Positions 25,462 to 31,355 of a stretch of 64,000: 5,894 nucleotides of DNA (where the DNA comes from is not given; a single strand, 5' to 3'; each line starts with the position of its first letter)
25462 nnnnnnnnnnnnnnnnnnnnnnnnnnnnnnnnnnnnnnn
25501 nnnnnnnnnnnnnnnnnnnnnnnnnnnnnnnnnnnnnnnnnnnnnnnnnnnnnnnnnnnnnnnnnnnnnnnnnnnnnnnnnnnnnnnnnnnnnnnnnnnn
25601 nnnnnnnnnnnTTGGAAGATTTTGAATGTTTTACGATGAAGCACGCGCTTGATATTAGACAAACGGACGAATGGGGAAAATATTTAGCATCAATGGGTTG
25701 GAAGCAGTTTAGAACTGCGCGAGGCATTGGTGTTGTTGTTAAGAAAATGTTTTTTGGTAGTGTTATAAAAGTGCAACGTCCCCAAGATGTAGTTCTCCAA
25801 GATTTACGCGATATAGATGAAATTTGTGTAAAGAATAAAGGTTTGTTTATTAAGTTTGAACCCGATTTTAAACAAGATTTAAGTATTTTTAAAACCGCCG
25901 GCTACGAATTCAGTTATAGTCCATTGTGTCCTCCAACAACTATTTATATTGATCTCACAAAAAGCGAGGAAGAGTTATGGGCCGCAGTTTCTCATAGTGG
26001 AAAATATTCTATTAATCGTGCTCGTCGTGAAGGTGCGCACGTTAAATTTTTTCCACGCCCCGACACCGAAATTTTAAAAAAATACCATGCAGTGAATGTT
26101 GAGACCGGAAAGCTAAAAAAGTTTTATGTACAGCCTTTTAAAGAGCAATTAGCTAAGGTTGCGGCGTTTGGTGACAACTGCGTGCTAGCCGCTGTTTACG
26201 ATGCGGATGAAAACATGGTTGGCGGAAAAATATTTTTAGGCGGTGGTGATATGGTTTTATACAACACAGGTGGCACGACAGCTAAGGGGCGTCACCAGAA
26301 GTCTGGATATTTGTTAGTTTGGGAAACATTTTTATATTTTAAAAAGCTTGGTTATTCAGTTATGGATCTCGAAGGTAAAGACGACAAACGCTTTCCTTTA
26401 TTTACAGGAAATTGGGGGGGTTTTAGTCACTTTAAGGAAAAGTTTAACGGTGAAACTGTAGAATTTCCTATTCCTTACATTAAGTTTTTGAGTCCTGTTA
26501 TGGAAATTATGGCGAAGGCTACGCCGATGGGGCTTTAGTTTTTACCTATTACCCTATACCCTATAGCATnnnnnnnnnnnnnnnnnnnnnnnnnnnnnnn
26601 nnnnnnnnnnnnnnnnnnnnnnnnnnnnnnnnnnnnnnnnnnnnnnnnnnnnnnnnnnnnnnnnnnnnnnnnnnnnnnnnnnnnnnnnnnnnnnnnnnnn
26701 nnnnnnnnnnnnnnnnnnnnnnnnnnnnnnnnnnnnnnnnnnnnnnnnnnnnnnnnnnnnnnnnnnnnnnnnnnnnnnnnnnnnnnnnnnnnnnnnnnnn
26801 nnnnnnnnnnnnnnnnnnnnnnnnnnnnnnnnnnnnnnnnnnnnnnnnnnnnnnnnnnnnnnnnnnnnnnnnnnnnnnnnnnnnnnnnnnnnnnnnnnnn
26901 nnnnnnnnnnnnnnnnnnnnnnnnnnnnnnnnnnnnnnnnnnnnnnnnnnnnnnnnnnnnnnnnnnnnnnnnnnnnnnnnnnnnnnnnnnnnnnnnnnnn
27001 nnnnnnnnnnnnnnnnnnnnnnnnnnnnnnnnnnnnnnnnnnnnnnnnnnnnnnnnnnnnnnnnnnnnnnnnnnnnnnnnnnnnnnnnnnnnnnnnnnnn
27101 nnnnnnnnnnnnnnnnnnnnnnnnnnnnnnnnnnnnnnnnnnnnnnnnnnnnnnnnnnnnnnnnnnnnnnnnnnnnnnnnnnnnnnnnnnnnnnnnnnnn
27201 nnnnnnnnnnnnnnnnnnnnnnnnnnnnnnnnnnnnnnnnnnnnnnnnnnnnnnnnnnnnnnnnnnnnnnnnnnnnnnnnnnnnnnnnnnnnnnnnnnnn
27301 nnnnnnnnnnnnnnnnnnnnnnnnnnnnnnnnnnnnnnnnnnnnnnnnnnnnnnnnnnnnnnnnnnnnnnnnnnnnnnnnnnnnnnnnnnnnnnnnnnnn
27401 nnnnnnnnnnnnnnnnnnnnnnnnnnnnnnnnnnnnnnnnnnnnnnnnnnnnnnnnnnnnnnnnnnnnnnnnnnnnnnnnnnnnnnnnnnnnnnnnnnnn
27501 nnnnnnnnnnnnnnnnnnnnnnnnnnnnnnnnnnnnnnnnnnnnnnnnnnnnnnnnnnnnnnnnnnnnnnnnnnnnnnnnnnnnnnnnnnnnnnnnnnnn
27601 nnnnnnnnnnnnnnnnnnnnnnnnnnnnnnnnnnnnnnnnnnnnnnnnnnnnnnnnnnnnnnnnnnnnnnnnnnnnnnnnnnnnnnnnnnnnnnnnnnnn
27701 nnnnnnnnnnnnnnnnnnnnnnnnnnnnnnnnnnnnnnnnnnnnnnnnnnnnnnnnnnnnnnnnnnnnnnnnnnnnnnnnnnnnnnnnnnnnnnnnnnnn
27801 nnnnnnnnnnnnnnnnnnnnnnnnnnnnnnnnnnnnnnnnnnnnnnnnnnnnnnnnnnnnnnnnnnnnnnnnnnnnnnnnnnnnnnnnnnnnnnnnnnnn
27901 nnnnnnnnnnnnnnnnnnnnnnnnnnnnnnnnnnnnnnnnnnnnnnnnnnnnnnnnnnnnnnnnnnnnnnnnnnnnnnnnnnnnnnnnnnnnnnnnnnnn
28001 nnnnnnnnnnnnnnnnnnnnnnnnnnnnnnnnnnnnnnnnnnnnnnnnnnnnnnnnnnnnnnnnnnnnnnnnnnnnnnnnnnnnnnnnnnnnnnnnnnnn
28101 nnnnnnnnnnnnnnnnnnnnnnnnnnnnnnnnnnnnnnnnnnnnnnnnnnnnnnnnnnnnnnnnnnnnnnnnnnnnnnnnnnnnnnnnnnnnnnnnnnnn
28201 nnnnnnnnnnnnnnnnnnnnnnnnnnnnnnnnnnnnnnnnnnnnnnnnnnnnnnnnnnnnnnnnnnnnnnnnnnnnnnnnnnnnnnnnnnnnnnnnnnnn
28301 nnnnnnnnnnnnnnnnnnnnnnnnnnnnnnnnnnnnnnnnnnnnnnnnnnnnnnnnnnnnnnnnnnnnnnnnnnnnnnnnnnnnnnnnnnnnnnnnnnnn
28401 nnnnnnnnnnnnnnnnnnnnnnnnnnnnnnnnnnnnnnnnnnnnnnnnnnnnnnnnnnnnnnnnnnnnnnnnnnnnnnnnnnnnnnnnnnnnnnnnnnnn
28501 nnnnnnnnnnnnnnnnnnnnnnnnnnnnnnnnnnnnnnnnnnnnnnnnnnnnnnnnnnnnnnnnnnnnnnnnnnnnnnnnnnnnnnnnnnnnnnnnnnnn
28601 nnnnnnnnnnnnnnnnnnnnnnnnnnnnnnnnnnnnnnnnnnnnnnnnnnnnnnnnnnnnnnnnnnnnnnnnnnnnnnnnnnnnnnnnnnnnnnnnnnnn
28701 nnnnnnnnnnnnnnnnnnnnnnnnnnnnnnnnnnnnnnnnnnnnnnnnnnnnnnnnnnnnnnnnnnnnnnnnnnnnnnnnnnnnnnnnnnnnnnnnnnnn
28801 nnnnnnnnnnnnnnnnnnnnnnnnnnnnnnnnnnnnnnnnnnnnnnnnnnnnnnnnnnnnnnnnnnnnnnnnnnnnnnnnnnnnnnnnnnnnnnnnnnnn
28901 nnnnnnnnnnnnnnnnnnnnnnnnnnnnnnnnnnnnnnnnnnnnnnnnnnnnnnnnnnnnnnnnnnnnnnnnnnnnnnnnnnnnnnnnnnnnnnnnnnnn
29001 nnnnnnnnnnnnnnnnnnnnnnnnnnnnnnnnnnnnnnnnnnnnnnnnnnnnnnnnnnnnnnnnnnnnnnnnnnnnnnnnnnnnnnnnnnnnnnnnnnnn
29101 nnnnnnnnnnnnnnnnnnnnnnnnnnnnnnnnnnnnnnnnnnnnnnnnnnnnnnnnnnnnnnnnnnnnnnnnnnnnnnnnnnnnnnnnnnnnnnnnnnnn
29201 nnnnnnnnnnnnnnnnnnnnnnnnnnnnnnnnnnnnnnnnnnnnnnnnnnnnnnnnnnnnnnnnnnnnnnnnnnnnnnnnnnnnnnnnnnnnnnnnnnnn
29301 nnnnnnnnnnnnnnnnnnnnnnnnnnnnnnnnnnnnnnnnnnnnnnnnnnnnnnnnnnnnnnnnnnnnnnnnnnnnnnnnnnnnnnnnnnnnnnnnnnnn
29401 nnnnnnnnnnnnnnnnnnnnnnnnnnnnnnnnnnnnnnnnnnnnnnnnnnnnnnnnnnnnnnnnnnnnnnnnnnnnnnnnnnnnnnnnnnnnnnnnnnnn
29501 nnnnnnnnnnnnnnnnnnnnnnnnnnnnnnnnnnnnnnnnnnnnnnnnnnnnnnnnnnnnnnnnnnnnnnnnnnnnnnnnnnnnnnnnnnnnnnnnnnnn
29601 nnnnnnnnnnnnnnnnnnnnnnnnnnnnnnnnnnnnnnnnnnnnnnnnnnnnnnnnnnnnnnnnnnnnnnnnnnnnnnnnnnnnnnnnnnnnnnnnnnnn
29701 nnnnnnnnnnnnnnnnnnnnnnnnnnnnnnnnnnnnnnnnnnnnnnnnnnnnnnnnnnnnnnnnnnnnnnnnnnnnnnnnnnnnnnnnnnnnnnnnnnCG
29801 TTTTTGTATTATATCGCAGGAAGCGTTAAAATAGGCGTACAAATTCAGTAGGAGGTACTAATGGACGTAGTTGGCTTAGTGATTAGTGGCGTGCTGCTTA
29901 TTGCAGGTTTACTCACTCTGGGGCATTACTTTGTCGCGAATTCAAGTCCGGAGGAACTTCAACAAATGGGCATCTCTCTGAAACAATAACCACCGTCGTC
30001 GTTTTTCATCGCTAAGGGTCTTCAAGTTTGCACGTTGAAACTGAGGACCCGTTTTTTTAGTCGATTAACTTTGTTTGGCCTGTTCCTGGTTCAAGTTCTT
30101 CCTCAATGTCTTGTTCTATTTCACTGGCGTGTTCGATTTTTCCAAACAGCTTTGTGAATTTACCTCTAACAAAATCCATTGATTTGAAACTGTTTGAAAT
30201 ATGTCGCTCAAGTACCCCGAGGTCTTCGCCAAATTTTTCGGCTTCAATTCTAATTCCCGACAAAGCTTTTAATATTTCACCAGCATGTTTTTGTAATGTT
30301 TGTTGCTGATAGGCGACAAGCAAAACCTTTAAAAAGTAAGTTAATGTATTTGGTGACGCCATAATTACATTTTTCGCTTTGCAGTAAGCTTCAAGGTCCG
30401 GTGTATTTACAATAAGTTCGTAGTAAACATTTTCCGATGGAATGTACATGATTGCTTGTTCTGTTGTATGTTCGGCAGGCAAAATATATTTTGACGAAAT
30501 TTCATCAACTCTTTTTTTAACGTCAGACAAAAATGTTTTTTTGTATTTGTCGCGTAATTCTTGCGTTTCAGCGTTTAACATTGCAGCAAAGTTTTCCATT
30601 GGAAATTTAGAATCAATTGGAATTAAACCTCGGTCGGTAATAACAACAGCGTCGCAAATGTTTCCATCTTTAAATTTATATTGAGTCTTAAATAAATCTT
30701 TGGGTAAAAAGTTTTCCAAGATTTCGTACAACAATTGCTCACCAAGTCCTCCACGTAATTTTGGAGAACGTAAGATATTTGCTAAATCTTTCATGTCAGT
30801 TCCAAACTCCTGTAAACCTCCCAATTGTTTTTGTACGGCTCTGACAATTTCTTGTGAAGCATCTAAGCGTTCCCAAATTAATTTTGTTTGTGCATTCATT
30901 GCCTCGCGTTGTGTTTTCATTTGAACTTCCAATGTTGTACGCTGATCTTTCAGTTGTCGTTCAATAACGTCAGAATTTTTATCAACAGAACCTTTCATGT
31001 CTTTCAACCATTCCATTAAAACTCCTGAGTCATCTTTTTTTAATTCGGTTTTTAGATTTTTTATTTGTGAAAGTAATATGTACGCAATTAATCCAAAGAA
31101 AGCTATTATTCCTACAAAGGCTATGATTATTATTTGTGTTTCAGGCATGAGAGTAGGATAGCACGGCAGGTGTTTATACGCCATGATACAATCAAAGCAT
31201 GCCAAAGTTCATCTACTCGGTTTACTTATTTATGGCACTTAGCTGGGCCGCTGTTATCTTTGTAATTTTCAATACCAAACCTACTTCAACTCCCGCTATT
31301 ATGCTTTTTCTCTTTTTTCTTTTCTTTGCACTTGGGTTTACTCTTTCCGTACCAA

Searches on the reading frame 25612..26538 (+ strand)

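Call 66: search_protein_families(library=pfam, proteins=[window:25612-26538:+], max_evalue=0.001)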
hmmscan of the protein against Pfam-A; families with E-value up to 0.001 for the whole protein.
window:25612-26538:+ (308 aa): 2 families
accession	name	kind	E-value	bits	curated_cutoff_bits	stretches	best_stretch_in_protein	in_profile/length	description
PF02388.22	FemAB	-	6.6e-10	38.8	24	0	199-286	304-386/406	FemAB family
PF13480.13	Acetyltransf_6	-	3.4e-05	24.4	22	1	155-257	31-138/143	Acetyltransferase (GNAT) domain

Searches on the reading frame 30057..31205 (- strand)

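Call 66: search_protein_families(library=pfam, proteins=[window:30057-31205:-], max_evalue=0.001)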
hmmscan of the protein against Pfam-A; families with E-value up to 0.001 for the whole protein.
window:30057-31205:- (382 aa): 1 family
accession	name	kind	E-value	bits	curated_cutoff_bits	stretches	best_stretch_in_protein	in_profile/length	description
PF02646.22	RmuC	-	2.6e-48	165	26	1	92-359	3-280/291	RmuC family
